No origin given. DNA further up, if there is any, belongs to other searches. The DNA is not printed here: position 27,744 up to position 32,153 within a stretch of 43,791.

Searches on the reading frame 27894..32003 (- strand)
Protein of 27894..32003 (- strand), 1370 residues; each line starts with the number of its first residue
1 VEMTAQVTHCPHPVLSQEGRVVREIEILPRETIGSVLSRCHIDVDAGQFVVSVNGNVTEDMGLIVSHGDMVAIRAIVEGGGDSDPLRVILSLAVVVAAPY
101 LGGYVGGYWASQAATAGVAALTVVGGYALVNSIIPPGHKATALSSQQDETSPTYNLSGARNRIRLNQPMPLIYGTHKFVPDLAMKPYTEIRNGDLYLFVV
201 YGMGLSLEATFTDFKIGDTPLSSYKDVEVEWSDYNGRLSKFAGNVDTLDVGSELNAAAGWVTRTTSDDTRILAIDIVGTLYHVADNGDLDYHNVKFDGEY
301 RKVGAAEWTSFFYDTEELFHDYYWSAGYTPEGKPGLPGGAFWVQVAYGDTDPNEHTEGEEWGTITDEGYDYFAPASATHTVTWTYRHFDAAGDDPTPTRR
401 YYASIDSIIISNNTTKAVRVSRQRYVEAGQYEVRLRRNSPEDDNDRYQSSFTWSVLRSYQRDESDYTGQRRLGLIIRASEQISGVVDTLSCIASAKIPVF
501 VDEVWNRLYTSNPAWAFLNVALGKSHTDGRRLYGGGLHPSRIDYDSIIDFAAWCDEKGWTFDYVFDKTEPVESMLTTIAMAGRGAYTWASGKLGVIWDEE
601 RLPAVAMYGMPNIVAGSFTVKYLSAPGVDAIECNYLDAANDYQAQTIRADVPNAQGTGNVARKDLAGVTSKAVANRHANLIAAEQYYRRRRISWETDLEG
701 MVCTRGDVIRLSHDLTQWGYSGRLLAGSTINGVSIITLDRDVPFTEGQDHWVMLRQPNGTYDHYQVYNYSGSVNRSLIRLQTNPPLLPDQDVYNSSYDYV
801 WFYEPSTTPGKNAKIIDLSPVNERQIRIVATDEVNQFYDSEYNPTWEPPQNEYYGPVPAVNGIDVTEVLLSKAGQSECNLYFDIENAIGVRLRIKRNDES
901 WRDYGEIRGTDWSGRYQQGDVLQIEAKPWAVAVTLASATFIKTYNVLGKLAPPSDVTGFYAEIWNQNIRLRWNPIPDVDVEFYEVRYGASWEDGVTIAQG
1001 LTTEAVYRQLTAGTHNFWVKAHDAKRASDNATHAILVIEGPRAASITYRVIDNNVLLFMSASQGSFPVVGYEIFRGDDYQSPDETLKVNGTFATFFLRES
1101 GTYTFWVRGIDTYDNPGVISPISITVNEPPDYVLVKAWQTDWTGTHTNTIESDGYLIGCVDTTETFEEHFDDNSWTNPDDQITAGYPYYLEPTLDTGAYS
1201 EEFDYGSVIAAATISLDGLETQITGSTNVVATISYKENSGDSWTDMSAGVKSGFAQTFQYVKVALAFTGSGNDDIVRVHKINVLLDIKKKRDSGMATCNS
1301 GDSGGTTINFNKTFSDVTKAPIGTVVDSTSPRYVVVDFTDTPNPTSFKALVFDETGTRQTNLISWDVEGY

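Call 5: search_protein_families(library=pfam, proteins=[window:27894-32003:-], max_evalue=0.1)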
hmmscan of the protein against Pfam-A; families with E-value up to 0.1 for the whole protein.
window:27894-32003:- (1370 aa): 3 families
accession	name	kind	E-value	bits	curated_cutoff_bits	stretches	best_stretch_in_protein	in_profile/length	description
PF13550.12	Phage-tail_3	-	2e-15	57.5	23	1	569-718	4-155/164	Putative phage tail protein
PF24801.1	FNIII-A_GpJ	-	3.2e-11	43.9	27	2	247-313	4-70/126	Tip attachment protein J,FNIII-A domain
PF07495.19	Y_Y_Y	-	0.038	14.3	26.6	0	1085-1117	28-54/65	Y_Y_Y domain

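Call 6: search_protein_families(library=phrogs, proteins=[window:27894-32003:-], max_evalue=0.01)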
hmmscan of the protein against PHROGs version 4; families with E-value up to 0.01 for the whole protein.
window:27894-32003:- (1370 aa): 8 families
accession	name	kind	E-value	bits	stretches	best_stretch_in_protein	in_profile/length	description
phrog_31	-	tail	7.5e-118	396.2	2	10-1018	104-1027/1565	central tail fiber J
phrog_469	-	tail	3.3e-59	201.8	2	381-781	445-835/903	tail protein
phrog_1727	-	tail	2e-30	106.2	3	1011-1369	861-1173/1174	tail protein and host specificity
phrog_7997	-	tail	1.1e-13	51.6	2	575-761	45-234/589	tail protein and host specificity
phrog_23466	-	unknown function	7.7e-10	39.2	1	542-760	50-268/358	-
phrog_32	-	tail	7.5e-08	33.2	1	56-177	69-185/203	tail assembly protein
phrog_24367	-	unknown function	0.00099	18.8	0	134-192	107-166/408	-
phrog_10652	-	unknown function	0.0036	17.5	1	628-749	152-273/328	-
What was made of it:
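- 27891..32003 (-): gpJ-like central tail fibre / tip attachment protein (1370 aa), upstream in the same operon. PHROG 31 'central tail fiber J' E 7.5e-118; Pfam Phage-tail_3 and FNIII-A_GpJ (calls 5, 6).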

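Call 85: search_dna_similar(query=window:27894-32003:-, collection=phages, mode=protein, max_rows=12)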
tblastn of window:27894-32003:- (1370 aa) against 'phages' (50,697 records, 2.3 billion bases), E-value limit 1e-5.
Records with a match: 406; places in all: 407; records where one place covers at least 80% of the query: 0.
Best place of each record, by identity: <60% 406.
By first word of the organism name: Vibrio 102; Escherichia 42; Klebsiella 40; Achromobacter 32; Pseudomonas 27; Shigella 21; Stenotrophomonas 20; Acinetobacter 20; Xanthomonas 18; Salmonella 8; and 30 more.
By host as written in the record: - 105; Stenotrophomonas maltophilia 13; Achromobacter sp. 12; Pseudomonas aeruginosa 10; Klebsiella pneumoniae K61 10; Achromobacter xylosoxidans 8; Raoultella planticola K53 (synonym: Klebsiella planticola) 8; Raoultella planticola K48 (synonym: Klebsiella planticola) 8; and 130 more.
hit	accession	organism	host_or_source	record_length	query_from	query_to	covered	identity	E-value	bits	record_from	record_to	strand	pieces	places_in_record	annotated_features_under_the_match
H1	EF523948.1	Burkholderia phage BcepGomr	Burkholderia cepacia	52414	3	965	61%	27.0%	3e-30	247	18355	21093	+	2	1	BcepGomrgp22 | BcepGomrgp21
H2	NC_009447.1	Burkholderia phage BcepGomr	Burkholderia cepacia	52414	3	965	61%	27.0%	3e-30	247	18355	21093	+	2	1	central tail fiber J | minor tail protein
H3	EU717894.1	Xanthomonas phage phiL7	Xanthomonas campestris pv. campestris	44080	1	867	58%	28.6%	1e-43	253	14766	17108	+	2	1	P20 | P19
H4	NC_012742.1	Xanthomonas phage phiL7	Xanthomonas campestris pv. campestris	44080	1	867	58%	28.6%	1e-43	253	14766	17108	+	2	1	central tail fiber J | minor tail protein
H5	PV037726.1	Xanthomonas phage Valrath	Xanthomonas campestris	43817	1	867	58%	27.9%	2e-40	240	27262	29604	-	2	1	central tail fiber J | minor tail protein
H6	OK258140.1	Xanthomonas phage DMF5-T1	Xanthomonas sp.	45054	1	833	54%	29.5%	1e-44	259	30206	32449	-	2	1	tail fiber protein | peptidoglycan hydrolase/transglycosylase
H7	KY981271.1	Curvibacter phage P26059A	Curvibacter sp. IMCC26059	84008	476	1324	62%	25.5%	4e-38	259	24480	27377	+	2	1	tail component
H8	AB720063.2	Xanthomonas phage CP1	Xanthomonas citri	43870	2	823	53%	29.8%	1e-41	251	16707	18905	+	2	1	putative tail component protein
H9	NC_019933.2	Xanthomonas phage CP1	Xanthomonas citri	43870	2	823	53%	29.8%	1e-41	251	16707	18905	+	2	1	central tail fiber J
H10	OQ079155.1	Vibrio phage Vaitephage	Vibrio harveyi BAA-1116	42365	7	841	51%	30.1%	3e-69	346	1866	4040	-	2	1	hypothetical protein; VAITEPHAGE_57; gp57; circularly permutated ...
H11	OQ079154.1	Vibrio phage Baybae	Vibrio harveyi BAA-1116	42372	7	841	51%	30.1%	3e-69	346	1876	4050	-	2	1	hypothetical protein; BAYBEE60; gp60; circularly permutated genome; ...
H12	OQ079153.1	Vibrio phage Fayden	Vibrio harveyi BAA-1116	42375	7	841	51%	30.1%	3e-69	346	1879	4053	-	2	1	hypothetical protein; FAYDEN_58; gp58; circularly permutated genome; ...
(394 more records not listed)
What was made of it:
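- Tried and rejected: J has only homologues under 30% identity, in phages of Proteobacteria (call 85).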
